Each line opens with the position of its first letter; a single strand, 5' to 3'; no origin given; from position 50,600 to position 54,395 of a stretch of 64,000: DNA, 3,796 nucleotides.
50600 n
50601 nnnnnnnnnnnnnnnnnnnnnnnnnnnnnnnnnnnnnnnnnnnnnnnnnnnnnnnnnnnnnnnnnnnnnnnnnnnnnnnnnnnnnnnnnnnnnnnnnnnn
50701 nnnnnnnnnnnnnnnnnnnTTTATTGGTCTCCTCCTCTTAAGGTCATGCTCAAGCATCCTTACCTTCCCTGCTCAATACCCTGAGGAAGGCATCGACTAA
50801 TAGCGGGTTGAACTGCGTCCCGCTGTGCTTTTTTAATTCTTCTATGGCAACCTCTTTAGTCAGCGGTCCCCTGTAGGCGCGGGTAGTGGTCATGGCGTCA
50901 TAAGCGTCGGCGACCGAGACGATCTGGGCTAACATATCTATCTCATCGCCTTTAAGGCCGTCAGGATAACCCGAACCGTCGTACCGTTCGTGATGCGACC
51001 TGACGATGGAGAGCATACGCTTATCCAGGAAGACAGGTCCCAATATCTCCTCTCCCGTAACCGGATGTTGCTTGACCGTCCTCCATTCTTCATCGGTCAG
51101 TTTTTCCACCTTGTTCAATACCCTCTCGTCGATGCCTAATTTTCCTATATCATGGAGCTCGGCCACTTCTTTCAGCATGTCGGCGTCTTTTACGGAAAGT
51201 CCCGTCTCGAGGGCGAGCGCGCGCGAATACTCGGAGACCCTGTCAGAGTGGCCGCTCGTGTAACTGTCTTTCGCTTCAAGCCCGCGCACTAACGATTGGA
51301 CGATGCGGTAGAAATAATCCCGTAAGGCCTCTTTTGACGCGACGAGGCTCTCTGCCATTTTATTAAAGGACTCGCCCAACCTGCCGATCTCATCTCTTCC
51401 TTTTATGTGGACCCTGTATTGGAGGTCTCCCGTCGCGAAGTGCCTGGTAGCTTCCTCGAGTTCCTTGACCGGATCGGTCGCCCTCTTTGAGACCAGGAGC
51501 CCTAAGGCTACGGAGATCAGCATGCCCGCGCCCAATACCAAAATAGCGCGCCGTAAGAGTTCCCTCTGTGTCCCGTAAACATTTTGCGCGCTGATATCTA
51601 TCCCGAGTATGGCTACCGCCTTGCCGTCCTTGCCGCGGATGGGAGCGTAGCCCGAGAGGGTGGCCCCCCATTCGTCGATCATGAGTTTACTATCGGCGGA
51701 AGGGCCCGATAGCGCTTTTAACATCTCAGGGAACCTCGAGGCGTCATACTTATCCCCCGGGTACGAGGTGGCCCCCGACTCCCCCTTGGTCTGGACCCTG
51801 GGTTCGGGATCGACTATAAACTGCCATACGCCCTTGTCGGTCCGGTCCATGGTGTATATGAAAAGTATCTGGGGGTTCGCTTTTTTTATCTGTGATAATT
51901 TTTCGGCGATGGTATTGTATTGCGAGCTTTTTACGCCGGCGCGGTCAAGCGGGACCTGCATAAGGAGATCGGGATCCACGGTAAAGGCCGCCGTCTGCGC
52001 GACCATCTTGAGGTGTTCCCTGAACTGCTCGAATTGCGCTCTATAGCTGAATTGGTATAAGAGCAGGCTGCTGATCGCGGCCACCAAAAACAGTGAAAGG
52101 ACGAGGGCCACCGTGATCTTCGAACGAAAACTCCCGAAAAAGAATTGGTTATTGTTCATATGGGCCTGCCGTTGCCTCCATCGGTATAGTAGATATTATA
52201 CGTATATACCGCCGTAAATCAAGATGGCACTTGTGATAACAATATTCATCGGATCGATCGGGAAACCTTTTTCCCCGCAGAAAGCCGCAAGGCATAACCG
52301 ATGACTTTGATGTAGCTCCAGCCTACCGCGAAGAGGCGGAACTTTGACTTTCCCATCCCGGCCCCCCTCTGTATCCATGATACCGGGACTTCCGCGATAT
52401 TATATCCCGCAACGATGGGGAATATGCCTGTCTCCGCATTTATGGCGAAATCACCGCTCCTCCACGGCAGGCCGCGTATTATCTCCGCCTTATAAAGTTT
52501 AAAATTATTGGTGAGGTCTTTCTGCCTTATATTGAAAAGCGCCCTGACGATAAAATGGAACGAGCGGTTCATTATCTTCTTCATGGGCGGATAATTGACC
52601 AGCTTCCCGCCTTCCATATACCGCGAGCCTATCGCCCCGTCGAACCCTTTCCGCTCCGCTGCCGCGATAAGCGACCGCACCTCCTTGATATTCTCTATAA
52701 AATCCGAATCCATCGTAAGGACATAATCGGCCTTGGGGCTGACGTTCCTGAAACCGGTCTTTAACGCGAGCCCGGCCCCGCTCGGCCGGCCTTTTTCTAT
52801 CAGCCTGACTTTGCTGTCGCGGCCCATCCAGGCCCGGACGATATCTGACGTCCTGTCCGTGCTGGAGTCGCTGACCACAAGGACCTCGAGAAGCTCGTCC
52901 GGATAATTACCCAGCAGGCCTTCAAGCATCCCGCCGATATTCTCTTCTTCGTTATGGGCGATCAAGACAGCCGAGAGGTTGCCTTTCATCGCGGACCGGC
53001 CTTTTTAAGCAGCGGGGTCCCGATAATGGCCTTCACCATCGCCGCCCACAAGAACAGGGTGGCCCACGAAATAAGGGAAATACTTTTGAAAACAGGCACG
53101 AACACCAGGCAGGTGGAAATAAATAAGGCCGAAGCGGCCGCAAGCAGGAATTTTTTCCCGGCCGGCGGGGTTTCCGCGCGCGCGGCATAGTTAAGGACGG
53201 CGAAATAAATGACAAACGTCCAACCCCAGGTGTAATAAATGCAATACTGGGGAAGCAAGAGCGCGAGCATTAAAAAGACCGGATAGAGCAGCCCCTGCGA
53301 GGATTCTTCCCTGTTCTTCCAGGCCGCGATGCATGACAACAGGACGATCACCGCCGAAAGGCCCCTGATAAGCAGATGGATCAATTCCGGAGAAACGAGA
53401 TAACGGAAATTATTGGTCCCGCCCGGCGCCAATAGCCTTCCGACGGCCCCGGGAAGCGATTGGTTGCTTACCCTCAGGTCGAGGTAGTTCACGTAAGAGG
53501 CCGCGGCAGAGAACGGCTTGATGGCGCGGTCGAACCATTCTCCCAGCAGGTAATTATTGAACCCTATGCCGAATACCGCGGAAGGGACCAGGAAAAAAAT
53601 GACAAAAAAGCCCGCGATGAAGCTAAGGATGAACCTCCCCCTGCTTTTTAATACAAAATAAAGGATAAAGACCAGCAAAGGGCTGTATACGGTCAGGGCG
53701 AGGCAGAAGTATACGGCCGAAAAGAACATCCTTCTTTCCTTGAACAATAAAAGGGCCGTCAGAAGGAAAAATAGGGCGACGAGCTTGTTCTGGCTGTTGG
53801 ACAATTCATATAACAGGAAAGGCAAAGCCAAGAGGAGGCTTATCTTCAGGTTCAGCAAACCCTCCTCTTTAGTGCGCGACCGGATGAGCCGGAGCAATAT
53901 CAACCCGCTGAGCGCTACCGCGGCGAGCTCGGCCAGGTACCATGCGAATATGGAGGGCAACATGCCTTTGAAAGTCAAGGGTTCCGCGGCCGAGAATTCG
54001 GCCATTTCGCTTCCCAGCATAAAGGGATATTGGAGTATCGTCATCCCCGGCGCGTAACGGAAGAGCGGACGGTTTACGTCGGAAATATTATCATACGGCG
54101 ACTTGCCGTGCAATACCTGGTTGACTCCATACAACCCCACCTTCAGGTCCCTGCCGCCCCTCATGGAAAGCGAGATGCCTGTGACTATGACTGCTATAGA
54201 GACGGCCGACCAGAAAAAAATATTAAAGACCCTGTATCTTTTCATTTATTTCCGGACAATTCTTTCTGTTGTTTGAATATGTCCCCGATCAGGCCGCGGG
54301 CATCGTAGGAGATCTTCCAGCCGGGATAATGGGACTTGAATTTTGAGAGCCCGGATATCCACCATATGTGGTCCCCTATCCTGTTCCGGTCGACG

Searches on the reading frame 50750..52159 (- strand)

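Call 105: search_protein_families(library=pfam, proteins=[window:50750-52159:-], max_evalue=0.00001)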
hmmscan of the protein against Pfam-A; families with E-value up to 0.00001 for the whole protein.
window:50750-52159:- (469 aa): 3 families
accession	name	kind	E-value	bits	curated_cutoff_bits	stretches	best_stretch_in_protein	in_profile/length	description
PF13487.12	HD_5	-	5.8e-31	107.9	27.2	1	292-452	5-168/170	HD domain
PF01966.28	HD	-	3.8e-18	66.3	22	1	302-423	2-116/116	HD domain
PF00672.30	HAMP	-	3.1e-17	63.1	25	1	222-273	1-52/53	HAMP domain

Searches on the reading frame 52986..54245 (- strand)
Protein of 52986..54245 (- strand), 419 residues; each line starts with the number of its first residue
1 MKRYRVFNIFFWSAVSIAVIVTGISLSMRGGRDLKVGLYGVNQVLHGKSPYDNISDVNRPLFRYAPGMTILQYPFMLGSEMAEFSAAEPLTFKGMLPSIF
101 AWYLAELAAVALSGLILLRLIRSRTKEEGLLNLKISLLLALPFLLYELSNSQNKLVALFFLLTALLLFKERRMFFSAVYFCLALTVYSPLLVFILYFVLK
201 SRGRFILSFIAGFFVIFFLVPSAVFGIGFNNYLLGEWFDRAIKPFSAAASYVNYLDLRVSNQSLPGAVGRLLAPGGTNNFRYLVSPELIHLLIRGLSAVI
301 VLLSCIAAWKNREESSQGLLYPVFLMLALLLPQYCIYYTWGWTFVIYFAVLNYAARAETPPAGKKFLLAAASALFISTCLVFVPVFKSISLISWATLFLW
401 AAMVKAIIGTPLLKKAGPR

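Call 105: search_protein_families(library=pfam, proteins=[window:52986-54245:-], max_evalue=0.00001)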
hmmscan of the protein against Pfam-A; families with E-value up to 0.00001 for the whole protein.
window:52986-54245:- (419 aa): 1 family
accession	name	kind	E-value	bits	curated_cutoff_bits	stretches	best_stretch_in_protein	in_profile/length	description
PF09594.16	GT87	-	5.1e-13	49.8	25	1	89-329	13-233/237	Glycosyltransferase family 87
